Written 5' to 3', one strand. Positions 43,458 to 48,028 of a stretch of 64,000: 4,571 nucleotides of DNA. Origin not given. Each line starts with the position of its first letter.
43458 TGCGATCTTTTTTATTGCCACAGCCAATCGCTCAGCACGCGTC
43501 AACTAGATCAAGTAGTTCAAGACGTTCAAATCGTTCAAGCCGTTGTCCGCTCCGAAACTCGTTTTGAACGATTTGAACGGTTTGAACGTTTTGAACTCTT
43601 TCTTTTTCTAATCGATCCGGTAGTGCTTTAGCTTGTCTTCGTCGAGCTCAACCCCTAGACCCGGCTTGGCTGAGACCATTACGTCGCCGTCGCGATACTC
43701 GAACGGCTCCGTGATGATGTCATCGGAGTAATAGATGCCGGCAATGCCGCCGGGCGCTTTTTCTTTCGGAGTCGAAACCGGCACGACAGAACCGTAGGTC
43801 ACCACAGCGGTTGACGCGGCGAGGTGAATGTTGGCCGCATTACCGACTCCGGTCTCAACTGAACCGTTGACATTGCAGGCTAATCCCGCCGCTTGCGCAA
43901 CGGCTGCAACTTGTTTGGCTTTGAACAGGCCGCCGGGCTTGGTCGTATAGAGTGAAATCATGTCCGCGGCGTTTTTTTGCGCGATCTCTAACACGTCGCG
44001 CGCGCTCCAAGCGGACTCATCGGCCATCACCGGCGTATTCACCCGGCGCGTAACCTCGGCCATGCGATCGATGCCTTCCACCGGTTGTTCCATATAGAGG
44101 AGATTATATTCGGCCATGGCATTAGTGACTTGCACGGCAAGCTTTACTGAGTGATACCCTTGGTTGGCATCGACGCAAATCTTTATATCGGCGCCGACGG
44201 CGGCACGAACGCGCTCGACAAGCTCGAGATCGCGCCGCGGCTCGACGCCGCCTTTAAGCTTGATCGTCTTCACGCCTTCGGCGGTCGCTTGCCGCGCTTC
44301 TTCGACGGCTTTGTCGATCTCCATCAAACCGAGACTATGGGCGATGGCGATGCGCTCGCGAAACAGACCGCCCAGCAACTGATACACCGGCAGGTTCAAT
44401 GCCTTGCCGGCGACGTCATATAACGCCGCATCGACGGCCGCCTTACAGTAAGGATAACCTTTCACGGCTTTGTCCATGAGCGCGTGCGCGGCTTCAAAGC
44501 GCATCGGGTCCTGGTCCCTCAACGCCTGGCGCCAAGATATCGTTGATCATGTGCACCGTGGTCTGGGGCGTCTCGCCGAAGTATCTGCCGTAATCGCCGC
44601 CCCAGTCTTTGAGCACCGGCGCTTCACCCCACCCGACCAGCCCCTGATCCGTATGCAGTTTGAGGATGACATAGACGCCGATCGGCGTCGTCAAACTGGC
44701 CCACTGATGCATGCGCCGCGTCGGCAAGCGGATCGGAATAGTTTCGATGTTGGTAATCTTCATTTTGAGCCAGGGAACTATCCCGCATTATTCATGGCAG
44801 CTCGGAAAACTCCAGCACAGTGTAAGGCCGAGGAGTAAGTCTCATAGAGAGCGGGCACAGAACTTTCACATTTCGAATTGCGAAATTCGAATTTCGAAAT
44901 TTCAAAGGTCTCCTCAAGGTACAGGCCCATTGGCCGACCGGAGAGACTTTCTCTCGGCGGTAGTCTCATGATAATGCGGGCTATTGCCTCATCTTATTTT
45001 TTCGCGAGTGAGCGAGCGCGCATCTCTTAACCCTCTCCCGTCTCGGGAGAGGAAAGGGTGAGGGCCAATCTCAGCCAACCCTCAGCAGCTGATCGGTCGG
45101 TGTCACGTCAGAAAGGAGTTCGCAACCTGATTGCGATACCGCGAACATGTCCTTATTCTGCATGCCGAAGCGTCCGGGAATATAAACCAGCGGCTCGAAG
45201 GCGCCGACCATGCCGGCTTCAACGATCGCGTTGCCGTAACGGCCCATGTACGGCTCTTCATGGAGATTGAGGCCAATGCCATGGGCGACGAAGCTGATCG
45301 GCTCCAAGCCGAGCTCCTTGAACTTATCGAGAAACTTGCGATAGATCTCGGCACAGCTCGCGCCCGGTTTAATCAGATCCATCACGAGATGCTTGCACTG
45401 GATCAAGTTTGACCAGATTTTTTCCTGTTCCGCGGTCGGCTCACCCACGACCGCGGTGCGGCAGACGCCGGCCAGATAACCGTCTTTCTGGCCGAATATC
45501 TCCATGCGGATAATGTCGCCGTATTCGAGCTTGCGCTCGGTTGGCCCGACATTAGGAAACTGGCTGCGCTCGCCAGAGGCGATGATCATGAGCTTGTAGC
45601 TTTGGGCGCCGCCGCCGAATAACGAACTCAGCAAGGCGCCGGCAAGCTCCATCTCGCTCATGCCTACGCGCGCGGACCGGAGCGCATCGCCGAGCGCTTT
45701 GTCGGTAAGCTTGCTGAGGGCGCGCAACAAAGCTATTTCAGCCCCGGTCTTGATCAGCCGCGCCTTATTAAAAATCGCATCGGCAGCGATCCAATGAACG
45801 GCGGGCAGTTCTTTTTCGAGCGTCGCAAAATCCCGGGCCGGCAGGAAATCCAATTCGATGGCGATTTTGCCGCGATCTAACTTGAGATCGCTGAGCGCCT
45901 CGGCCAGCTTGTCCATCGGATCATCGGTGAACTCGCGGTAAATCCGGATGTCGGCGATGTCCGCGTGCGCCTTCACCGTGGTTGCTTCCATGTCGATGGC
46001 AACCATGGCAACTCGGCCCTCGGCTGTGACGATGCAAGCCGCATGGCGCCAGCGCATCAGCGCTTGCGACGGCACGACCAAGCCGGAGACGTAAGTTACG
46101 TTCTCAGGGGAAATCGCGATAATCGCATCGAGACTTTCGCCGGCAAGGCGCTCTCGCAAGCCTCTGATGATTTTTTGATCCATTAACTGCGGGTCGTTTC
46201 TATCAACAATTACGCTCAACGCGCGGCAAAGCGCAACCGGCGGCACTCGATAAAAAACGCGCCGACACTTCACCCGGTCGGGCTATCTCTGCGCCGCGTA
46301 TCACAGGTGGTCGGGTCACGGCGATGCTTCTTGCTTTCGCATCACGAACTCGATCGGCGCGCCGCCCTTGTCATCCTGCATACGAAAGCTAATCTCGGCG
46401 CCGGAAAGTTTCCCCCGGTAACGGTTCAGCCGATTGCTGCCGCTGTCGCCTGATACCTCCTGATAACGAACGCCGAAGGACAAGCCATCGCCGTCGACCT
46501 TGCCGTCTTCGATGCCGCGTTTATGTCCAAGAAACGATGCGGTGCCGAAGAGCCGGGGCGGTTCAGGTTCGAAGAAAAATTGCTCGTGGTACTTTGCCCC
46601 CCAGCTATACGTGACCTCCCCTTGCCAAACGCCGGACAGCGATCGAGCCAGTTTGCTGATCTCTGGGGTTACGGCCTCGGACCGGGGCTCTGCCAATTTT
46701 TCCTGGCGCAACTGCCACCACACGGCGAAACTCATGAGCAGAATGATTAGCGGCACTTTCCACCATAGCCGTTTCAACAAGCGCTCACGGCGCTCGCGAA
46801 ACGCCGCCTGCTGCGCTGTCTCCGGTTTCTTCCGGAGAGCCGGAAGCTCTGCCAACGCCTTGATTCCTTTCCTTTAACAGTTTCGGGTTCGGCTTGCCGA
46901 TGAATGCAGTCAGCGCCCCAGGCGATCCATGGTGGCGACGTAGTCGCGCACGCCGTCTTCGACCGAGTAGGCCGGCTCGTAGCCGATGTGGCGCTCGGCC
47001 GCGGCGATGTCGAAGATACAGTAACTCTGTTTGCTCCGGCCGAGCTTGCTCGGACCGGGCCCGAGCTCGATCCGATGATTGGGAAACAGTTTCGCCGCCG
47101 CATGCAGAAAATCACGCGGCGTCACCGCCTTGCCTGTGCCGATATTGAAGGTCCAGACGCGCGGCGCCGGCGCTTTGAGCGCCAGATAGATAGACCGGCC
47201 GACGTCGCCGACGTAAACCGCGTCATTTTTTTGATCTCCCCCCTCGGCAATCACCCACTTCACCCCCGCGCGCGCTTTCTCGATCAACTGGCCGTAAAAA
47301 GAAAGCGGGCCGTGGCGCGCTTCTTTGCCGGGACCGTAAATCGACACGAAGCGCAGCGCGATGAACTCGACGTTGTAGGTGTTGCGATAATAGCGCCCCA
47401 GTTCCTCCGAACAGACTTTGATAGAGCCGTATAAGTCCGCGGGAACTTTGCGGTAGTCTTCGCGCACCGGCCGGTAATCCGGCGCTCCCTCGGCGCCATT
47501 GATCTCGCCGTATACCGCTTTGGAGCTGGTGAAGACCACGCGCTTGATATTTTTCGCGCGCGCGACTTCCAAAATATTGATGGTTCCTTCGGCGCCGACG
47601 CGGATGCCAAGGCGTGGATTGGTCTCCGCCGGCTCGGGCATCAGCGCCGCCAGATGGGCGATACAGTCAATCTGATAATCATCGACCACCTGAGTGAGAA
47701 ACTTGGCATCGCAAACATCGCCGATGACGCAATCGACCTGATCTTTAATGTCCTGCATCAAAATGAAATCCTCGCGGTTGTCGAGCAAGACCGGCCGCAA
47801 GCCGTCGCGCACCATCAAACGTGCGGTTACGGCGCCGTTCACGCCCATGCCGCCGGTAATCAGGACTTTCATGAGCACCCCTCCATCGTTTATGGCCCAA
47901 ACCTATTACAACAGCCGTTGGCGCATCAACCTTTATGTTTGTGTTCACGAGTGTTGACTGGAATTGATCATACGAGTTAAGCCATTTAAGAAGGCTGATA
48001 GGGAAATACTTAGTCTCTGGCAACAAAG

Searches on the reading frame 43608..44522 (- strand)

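Call 50: search_protein_families(library=pfam, proteins=[window:43608-44522:-], max_evalue=0.0001)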
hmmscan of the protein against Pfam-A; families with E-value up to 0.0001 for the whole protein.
window:43608-44522:- (304 aa): 2 families
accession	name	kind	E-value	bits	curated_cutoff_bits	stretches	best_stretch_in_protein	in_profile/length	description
PF13378.12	MR_MLE_C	-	4.2e-53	180.7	29.4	1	72-297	2-219/219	Enolase C-terminal domain-like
PF02746.21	MR_MLE_N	-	2.9e-10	40.8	22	1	4-51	70-117/117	Mandelate racemase / muconate lactonizing enzyme, N-terminal domain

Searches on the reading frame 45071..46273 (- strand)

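Call 50: search_protein_families(library=pfam, proteins=[window:45071-46273:-], max_evalue=0.0001)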
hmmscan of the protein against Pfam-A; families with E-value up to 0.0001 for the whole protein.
window:45071-46273:- (400 aa): 2 families
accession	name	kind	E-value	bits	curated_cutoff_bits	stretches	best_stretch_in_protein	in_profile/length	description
PF00557.29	Peptidase_M24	-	6.5e-39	134.3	23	1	182-380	2-207/208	Metallopeptidase family M24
PF01321.24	Creatinase_N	-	1.7e-15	58.1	22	1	37-174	3-128/128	Creatinase/Prolidase N-terminal domain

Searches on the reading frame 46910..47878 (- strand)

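Call 50: search_protein_families(library=pfam, proteins=[window:46910-47878:-], max_evalue=0.0001)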
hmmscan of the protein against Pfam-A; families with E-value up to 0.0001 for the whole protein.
window:46910-47878:- (322 aa): 6 families
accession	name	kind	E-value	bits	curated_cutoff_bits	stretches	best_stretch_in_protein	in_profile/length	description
PF01370.27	Epimerase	-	1.4e-36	126.5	20.9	1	5-247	1-240/240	NAD dependent epimerase/dehydratase family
PF16363.11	GDP_Man_Dehyd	-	8.2e-31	108.1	27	1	6-312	1-331/332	GDP-mannose 4,6 dehydratase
PF01073.25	3Beta_HSD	-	2.5e-18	66.6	22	1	6-236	1-231/280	3-beta hydroxysteroid dehydrogenase/isomerase family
PF02719.21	Polysacc_synt_2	-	1e-11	45.1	20.2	1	5-123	1-133/293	Polysaccharide biosynthesis protein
PF04321.23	RmlD_sub_bind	-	1.2e-08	34.8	27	1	3-183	1-154/287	RmlD substrate binding domain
PF13460.12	NAD_binding_10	-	1.4e-05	25.5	27.2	1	42-139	33-118/184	NAD(P)H-binding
